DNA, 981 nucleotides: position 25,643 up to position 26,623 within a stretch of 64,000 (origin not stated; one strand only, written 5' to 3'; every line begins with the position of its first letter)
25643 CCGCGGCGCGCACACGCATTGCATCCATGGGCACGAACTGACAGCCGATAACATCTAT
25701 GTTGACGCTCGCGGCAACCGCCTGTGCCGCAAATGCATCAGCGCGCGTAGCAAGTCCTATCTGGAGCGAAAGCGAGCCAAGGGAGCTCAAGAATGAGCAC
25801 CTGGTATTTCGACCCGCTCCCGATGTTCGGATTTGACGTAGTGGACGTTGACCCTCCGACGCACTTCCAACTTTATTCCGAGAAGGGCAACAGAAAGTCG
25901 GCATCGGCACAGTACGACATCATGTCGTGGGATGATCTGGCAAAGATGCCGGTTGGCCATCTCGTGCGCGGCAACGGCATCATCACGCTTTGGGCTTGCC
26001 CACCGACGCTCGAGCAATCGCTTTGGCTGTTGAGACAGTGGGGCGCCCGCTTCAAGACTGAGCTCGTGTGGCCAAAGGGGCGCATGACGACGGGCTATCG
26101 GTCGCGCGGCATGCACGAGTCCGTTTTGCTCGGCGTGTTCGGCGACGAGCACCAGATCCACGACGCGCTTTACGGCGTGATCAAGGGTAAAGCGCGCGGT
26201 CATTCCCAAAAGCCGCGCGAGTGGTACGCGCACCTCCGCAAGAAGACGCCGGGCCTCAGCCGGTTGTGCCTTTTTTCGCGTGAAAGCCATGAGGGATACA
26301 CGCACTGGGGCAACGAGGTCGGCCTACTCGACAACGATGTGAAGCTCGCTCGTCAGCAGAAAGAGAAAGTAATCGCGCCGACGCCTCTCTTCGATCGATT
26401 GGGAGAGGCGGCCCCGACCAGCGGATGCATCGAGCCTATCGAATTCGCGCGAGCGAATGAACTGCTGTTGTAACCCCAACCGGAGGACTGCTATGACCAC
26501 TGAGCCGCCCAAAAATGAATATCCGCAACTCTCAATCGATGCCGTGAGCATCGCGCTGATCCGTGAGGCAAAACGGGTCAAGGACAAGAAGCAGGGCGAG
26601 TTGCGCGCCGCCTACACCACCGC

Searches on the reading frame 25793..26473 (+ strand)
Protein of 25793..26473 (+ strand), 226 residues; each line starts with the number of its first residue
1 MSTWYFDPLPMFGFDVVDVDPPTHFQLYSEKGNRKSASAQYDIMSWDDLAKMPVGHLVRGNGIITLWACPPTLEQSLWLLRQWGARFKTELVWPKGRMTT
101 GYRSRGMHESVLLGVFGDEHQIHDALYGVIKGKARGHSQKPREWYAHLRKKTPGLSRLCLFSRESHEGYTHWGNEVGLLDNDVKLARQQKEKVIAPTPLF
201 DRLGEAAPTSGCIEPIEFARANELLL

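Call 3: search_protein_families(library=pfam, proteins=[window:25793-26473:+], max_evalue=0.01)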
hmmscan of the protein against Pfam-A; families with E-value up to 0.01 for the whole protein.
window:25793-26473:+ (226 aa): 1 family
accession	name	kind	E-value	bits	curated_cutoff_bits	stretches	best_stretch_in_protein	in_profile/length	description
PF05063.20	MT-A70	-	8.7e-18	65.3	23.9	1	14-175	1-172/172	MT-A70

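Call 12: search_protein_families(library=phrogs, proteins=[window:25793-26473:+], max_evalue=0.001)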
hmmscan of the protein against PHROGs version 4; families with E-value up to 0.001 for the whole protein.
window:25793-26473:+ (226 aa): 4 families
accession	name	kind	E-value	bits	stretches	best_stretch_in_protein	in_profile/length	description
phrog_359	-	other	3.1e-37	129.8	1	4-180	111-298/329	DNA methyltransferase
phrog_21315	-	unknown function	3.1e-22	80.1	1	14-177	240-408/415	-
phrog_10837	-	unknown function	1.1e-12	49.1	1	66-177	1-123/139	-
phrog_15877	-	other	1.2e-06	29.7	1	16-92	7-84/152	DNA methyltransferase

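Call 13: search_protein_families(library=ncbifam, proteins=[window:25793-26473:+], max_evalue=0.001)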
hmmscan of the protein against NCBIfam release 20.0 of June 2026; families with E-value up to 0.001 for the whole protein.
window:25793-26473:+ (226 aa): 0 families

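Call 78: search_dna_similar(query=window:25793-26470:+, collection=phages, mode=protein, max_rows=60, max_evalue=0.001)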
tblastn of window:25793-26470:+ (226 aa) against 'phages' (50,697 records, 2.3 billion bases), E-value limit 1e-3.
Records with a match: 455; places in all: 455; records where one place covers at least 80% of the query: 11.
Best place of each record, by identity: <60% 455.
By first word of the organism name: Vibrio 182; Stx2a-converting 62; Escherichia 56; Klebsiella 24; Salmonella 14; Rhodobacter 13; Stx2-converting 9; Erwinia 8; Brevundimonas 7; Gordonia 6; and 38 more.
By host as written in the record: - 211; Rhodobacter capsulatus YW1 11; Vibrio parahaemolyticus 8; Vibrio splendidus 8; Klebsiella pneumoniae 8; Vibrio alginolyticus 7; Escherichia coli 7; Escherichia coli K514 (EHEC) 7; and 118 more.
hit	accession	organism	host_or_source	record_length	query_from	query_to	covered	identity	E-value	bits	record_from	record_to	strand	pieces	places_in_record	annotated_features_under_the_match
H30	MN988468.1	Rhizobium phage RHph_TM3_3_3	Rhizobium phaseoli T3_3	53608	4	177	77%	38.3%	1e-26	112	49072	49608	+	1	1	adenine methylase protein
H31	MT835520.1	Bacteriophage sp.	human fecal samples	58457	14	226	94%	29.7%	5e-20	94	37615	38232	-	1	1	record has no annotation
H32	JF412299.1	EBPR siphovirus 4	-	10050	10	183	77%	34.5%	5e-25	107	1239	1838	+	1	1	gp5: hypothetical protein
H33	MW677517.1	Rhodobacter phage RcKemmy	Rhodobacter capsulatus YW1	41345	13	184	76%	34.1%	9e-22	99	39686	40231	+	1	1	67: DNA methylase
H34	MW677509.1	Rhodobacter phage RcBaka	Rhodobacter capsulatus YW1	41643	13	184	76%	33.5%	4e-21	97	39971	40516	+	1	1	68: DNA methylase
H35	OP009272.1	Rhodobacter phage RcKai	Rhodobacter capsulatus YW1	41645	13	184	76%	33.5%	4e-21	97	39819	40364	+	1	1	DNA methylase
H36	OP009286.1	Rhodobacter phage RcSwan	Rhodobacter capsulatus YW1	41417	13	184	76%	33.5%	5e-21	96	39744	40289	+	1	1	DNA methylase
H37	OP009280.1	Rhodobacter phage RcMeacham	Rhodobacter capsulatus YW1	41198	13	184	76%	33.5%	5e-21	96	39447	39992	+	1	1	DNA methylase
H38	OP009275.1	Rhodobacter phage RcKvothe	Rhodobacter capsulatus YW1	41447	13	184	76%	33.5%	6e-21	96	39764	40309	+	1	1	DNA methylase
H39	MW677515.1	Rhodobacter phage RcHotPocket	Rhodobacter capsulatus YW1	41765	13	184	76%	33.5%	6e-21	96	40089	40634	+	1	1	68: DNA methylase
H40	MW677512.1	Rhodobacter phage RcFrancesLouise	Rhodobacter capsulatus YW1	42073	13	184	76%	33.5%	6e-21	96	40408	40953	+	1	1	69: methylase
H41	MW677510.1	Rhodobacter phage RcDormio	Rhodobacter capsulatus YW1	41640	13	184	76%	33.5%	7e-21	96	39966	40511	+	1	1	67: DNA methylase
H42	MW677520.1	Rhodobacter phage RcOceanus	Rhodobacter capsulatus YW1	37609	13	184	76%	33.5%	7e-21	96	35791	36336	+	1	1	55: DNA methylase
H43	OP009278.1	Rhodobacter phage RcMamaDuck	Rhodobacter capsulatus YW1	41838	13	184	76%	33.5%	7e-21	96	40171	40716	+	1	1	DNA methylase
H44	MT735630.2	Vibrio phage vB_VpS_PG28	Vibrio parahaemolyticus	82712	6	182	78%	31.8%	7e-16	81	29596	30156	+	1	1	DNA methyltransferase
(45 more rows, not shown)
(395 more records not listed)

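Call 93: search_solved_structures(query=window:25793-26473:+, max_evalue=0.01, show_alignments=1)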
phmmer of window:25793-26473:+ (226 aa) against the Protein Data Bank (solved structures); distinct sequences matched with E-value up to 0.01: 34.
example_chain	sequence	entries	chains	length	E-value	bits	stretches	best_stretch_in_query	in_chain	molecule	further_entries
7f4r_A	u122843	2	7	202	4e-14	56.2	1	14-175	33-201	MT-a70 family protein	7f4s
7f4l_C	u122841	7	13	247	7.4e-14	55.4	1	14-175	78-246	MT-a70 family protein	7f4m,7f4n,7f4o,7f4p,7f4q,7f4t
7yi8_B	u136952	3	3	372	2e-13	53.9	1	14-175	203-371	MT-a70 family protein | mRNA m(6)A methyltransferase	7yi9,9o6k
8xyl_A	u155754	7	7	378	2.1e-13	53.9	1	14-175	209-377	MT-a70 family protein | mRNA m(6)A methyltransferase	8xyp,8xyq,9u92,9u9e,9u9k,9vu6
8xyx_A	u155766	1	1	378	2.5e-12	50.3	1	14-175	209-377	MT-a70 family protein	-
5il0_A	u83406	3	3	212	5.7e-07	32.8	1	41-184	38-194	METTL3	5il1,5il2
9g4u_A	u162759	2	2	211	5.9e-07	32.8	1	41-184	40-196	N6-adenosine-methyltransferase catalytic subunit | N(6)-adenosine-methyltransferase catalytic subunit METTL3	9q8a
9g4s_A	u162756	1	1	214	6.1e-07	32.7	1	41-184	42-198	N6-adenosine-methyltransferase catalytic subunit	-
9g4w_A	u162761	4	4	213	6.1e-07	32.7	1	41-184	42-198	N6-adenosine-methyltransferase catalytic subunit | N(6)-adenosine-methyltransferase catalytic subunit METTL3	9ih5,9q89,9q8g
8bn8_AAA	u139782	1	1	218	6.2e-07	32.7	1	41-184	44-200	N6-adenosine-methyltransferase catalytic subunit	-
9r8z_A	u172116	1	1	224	6.8e-07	32.6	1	41-184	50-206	N(6)-adenosine-methyltransferase catalytic subunit METTL3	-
5k7m_A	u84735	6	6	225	6.9e-07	32.5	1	41-184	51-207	N6-adenosine-methyltransferase 70 kDa subunit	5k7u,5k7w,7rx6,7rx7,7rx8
5l6d_A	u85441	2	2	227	7.1e-07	32.5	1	41-184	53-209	N6-adenosine-methyltransferase 70 kDa subunit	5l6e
29vd_A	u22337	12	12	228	7.2e-07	32.5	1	41-184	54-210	N6-adenosine-methyltransferase catalytic subunit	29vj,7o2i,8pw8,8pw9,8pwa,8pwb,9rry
7acd_A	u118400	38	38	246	9.1e-07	32.2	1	41-184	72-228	N6-adenosine-methyltransferase catalytic subunit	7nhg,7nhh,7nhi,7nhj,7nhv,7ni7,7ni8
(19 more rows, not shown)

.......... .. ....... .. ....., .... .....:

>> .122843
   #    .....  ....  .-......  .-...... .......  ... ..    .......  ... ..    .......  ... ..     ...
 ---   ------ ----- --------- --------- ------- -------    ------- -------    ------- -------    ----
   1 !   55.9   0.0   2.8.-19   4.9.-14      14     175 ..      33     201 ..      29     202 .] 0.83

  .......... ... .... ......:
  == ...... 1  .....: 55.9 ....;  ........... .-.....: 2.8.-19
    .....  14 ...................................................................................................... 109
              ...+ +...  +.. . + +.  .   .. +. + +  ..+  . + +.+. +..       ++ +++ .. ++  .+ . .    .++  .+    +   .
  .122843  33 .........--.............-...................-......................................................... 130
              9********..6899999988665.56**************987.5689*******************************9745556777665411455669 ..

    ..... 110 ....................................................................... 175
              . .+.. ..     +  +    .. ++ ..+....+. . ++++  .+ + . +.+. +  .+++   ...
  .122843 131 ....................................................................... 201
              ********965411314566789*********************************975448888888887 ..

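Call 95: search_protein_families(library=padloc, proteins=[window:25793-26473:+], max_evalue=0.001)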
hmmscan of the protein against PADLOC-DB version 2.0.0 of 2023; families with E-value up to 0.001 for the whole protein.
window:25793-26473:+ (226 aa): 2 families
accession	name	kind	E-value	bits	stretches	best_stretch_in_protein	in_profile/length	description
PDLC03262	MTase_II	-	1.6e-31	107.6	1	14-178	10-182/204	Type II methyltransferase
PDLC03221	MTase_II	-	1.2e-17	62.2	1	9-176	14-192/272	Type II methyltransferase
